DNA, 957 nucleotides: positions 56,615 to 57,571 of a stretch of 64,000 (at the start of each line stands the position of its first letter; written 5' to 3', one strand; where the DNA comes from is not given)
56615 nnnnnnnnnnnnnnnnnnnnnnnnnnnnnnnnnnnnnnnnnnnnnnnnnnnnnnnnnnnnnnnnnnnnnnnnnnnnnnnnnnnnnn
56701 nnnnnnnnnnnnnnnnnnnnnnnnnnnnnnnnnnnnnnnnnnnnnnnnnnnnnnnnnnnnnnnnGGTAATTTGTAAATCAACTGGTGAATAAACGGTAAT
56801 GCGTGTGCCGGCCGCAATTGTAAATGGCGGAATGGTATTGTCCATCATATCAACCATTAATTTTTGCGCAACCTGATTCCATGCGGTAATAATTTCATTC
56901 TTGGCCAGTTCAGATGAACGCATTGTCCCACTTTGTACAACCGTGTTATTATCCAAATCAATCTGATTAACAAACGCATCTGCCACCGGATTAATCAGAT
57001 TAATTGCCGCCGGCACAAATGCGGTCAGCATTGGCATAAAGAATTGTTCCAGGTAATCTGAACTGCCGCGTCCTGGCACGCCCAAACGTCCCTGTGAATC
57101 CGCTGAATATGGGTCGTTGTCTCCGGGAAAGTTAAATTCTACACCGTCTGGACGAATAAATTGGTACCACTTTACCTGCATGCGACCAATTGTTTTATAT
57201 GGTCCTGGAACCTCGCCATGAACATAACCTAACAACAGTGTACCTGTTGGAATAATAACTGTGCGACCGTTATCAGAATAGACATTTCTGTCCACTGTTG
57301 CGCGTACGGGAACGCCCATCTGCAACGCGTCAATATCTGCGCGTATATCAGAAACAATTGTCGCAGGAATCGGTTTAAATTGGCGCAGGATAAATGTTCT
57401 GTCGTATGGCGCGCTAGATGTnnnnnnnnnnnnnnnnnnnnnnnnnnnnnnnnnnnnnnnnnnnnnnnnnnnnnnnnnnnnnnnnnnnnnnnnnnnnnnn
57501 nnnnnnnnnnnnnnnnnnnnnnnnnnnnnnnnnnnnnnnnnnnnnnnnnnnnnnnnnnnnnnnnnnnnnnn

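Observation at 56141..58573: VirB10 with a roughly 250-aa Cys-rich C-terminal extension beyond the conserved core, plus an acidic PE-rich spacer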

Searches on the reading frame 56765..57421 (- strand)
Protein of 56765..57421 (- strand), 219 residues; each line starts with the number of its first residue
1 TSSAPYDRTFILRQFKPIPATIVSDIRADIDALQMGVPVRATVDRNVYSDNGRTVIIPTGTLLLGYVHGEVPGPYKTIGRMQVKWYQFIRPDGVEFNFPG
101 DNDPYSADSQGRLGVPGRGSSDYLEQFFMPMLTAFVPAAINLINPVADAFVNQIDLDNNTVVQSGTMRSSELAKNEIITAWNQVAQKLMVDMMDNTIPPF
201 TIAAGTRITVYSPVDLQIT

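Call 51: search_solved_structures(query=A5, max_evalue=0.1)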
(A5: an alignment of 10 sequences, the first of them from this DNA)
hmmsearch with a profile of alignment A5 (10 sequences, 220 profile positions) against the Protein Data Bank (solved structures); distinct sequences matched with E-value up to 0.1: 6.
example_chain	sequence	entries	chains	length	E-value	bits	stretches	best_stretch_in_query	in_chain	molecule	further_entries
8cb2_BBB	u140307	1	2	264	7e-07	32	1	6-140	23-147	Type IV secretion system apparatus protein CagY (Fragment)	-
9vgf_AY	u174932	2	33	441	2.1e-06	30.4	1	6-139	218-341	Type IV secretion system apparatus protein CagY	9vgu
6x6j_AY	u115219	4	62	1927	1.8e-05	27.4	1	6-139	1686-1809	Cag pathogenicity island protein (Cag7)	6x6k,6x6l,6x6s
6odi_b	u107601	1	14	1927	1.8e-05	27.4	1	6-139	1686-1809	Type IV secretion system apparatus protein CagY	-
2bhv_A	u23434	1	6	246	8.5e-05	25.2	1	39-136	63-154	COMB10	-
7o3j_A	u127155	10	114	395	0.016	17.7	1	44-101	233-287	TrwE protein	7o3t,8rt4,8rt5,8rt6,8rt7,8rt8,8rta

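Call 79: search_dna_similar(query=window:56765-57421:-, collection=plasmids, mode=protein, max_evalue=0.001, max_rows=25, rows=spread)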
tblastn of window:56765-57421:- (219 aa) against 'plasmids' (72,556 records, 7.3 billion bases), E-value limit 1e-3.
Records with a match: 523; places in all: 529; records where one place covers at least 80% of the query: 363.
Best place of each record, by identity: <60% 523.
By first word of the organism name: Xanthomonas 88; Rhizobium 79; Acinetobacter 49; Agrobacterium 44; Sinorhizobium 39; Campylobacter 33; Mesorhizobium 22; Sphingobium 20; Methylocystis 15; Sphingomonas 13; and 64 more.
By predicted mobility (MOB-suite, as given by PLSDB): conjugative 337; non-mobilizable 162; mobilizable 24.
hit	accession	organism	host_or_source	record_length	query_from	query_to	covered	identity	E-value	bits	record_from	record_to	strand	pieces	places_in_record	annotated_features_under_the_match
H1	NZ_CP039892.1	Agrobacterium tumefaciens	-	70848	1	219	100%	29.8%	2e-13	76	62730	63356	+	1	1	virB10: type IV secretion system protein VirB10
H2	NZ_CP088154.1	Mesorhizobium mediterraneum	Cicer arietinum L.,cell culture,radical ...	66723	2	219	100%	28.9%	5e-11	69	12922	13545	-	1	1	virB10: type IV secretion system protein VirB10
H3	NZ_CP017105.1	Rhizobium gallicum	Phaseolus vulgaris,Whole ...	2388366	1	219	100%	27.8%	1e-10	67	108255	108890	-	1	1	none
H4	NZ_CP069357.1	Microvirga sp. VF16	Vachellia farnesiana,Cell culture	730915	1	216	99%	27.7%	6e-12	71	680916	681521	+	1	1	TrbI/VirB10 family protein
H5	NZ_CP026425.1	Acinetobacter sp. ACNIH1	-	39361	7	219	97%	26.6%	7e-9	62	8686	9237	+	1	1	TrbI/VirB10 family protein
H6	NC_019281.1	Acinetobacter lwoffii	-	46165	7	219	97%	26.6%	7e-9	62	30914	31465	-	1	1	TrbI/VirB10 family protein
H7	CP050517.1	Rhizobium leguminosarum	Trifolium repens,cell culture,root ...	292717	14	216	93%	27.8%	2e-9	64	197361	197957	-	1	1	none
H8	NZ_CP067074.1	Rhizobium sp. AB2/73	Phyla canescens,cell culture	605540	18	216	91%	27.8%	4e-8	60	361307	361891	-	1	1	virB10: type IV secretion system protein VirB10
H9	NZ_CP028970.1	Aminobacter sp. MSH1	Soil,Dichlobenil-treated soil sampled ...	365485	39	219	83%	29.7%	4e-12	72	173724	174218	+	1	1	virB10: type IV secretion system protein VirB10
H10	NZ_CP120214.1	Agrobacterium leguminum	-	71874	18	219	92%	26.2%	4e-10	66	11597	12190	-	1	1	virB10: type IV secretion system protein VirB10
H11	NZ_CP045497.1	Mesorhizobium sp. INR15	pure culture,nutrient broth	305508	39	219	83%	29.1%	3e-6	54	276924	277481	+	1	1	virB10: type IV secretion system protein VirB10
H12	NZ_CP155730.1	Sagittula stellata E-37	Pure Culture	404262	32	218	85%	27.5%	3e-4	49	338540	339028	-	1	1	TrbI/VirB10 family protein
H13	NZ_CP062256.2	Xanthomonas sp. WG16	citrus,citrus leaves,leaves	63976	39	219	83%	28.0%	6e-5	51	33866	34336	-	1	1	TrbI/VirB10 family protein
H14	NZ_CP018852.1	Xanthomonas citri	Citrus hystrix,citrus leaf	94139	39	219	83%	28.0%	6e-5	51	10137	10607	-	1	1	TrbI/VirB10 family protein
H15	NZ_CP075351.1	Pseudochrobactrum algeriensis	Bos taurus,cell culture,lymph nodes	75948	39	219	83%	27.6%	8e-9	62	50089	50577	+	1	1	virB10: type IV secretion system protein VirB10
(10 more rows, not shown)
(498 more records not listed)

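Call 80: get_annotated_region(hit=H1, flank=1500)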
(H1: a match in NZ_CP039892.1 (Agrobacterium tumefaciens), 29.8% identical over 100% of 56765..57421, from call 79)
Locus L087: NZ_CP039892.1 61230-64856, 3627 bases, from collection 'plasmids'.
description: Agrobacterium tumefaciens strain CFBP5499 plasmid pAtCFBP5499c, complete sequence
organism: Agrobacterium tumefaciens (NCBI taxid 358)
taxonomy: Bacteria; Pseudomonadota; Alphaproteobacteria; Hyphomicrobiales; Rhizobiaceae; Agrobacterium; Agrobacterium tumefaciens
host: -; source: -; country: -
typing (MOB-suite, as given by PLSDB): non-mobilizable; mating-pair formation MPF_T
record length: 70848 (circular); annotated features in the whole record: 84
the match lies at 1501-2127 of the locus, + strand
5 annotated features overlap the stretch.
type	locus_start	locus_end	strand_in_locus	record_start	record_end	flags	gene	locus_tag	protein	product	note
CDS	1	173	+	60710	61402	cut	-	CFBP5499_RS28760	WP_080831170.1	type IV secretion system protein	-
CDS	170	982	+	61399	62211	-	-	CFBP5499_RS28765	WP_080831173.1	TrbG/VirB9 family P-type conjugative transfer protein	-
CDS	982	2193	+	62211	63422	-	virB10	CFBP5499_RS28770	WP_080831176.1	type IV secretion system protein VirB10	-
CDS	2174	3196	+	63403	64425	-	virB11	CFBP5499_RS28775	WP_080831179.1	P-type DNA transfer ATPase VirB11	GO:0044097 - secretion by the type IV secretion system [Evidence IEA]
CDS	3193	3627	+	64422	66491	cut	-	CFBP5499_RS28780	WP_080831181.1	type IV secretory system conjugative DNA transfer family protein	-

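Call 81: get_annotated_region(hit=H5, flank=1500)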
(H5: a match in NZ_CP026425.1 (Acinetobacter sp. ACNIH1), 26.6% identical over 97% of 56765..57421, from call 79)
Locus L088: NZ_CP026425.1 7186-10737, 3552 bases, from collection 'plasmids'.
description: Acinetobacter sp. ACNIH1 plasmid pNDM-9c17, complete sequence
organism: Acinetobacter sp. ACNIH1 (NCBI taxid 1636603)
taxonomy: Bacteria; Pseudomonadota; Gammaproteobacteria; Moraxellales; Moraxellaceae; Acinetobacter; Acinetobacter sp. ACNIH1
host: -; source: -; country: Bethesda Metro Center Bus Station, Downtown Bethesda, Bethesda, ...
typing (MOB-suite, as given by PLSDB): conjugative; relaxase MOBQ; mating-pair formation MPF_T
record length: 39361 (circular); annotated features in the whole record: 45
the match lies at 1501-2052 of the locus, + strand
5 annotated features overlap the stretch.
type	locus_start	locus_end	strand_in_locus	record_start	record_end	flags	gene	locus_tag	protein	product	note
CDS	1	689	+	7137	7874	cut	-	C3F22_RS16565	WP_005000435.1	TrbG/VirB9 family P-type conjugative transfer protein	-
CDS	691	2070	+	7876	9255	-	-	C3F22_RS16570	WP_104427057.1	TrbI/VirB10 family protein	-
CDS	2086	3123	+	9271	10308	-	virB11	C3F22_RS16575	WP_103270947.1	P-type DNA transfer ATPase VirB11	GO:0044097 - secretion by the type IV secretion system [Evidence IEA]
CDS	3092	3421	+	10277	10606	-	-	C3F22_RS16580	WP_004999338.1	hypothetical protein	-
CDS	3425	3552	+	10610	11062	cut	-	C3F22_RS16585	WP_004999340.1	hypothetical protein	-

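Call 82: get_annotated_region(hit=H13, flank=1500)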
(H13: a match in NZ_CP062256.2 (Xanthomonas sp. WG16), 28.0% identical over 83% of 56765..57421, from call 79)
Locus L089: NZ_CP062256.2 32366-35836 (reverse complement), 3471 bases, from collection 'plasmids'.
description: Xanthomonas sp. WG16 plasmid pXAC64-1, complete sequence
organism: Xanthomonas sp. WG16 (NCBI taxid 2776703)
taxonomy: Bacteria; Pseudomonadota; Gammaproteobacteria; Lysobacterales; Lysobacteraceae; Xanthomonas; Xanthomonas sp. WG16
host: -; source: citrus,citrus leaves,leaves; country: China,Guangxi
typing (MOB-suite, as given by PLSDB): conjugative; replicon rep_cluster_429,rep_cluster_461; relaxase MOBF,MOBP; mating-pair formation MPF_T
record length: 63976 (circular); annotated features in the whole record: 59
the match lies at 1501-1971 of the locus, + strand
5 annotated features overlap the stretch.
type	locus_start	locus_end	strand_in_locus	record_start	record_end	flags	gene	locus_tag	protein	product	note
CDS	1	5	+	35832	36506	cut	-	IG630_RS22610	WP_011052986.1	type IV secretion system protein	-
CDS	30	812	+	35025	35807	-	virB9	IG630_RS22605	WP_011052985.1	P-type conjugative transfer protein VirB9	-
CDS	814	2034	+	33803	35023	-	-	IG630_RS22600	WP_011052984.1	TrbI/VirB10 family protein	-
CDS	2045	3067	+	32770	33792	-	virB11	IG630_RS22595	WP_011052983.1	P-type DNA transfer ATPase VirB11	GO:0044097 - secretion by the type IV secretion system [Evidence IEA]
CDS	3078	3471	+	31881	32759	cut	-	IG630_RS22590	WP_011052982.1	lytic transglycosylase domain-containing protein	-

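Call 83: get_annotated_region(hit=H2, flank=1500)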
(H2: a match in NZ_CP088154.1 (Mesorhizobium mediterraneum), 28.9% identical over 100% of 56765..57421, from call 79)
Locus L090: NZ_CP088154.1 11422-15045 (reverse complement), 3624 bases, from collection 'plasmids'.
description: Mesorhizobium mediterraneum strain R31 plasmid unnamed3, complete sequence
organism: Mesorhizobium mediterraneum (NCBI taxid 43617)
taxonomy: Bacteria; Pseudomonadota; Alphaproteobacteria; Hyphomicrobiales; Phyllobacteriaceae; Mesorhizobium; Mesorhizobium mediterraneum
host: -; source: Cicer arietinum L.,cell culture,radical nodules from chickpea plants; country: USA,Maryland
typing (MOB-suite, as given by PLSDB): non-mobilizable; mating-pair formation MPF_T
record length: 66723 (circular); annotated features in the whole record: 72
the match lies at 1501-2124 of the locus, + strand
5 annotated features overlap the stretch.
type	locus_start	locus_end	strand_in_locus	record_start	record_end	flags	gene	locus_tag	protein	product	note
CDS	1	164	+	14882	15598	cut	-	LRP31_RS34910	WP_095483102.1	type IV secretion system protein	-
CDS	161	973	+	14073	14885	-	-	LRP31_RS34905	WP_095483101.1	TrbG/VirB9 family P-type conjugative transfer protein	-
CDS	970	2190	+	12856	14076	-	virB10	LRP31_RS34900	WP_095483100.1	type IV secretion system protein VirB10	-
CDS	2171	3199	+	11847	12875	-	virB11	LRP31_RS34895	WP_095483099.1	P-type DNA transfer ATPase VirB11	GO:0044097 - secretion by the type IV secretion system [Evidence IEA]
CDS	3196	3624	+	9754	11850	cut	-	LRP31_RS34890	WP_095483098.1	type IV secretory system conjugative DNA transfer family protein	-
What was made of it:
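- Closest known: Canonical VirB10/TrbI of minimized T4SSs. Different: The canonical proteins are about 375-460 aa and end 5-21 aa after the barrel in the four plasmid examples checked (calls 80-83).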
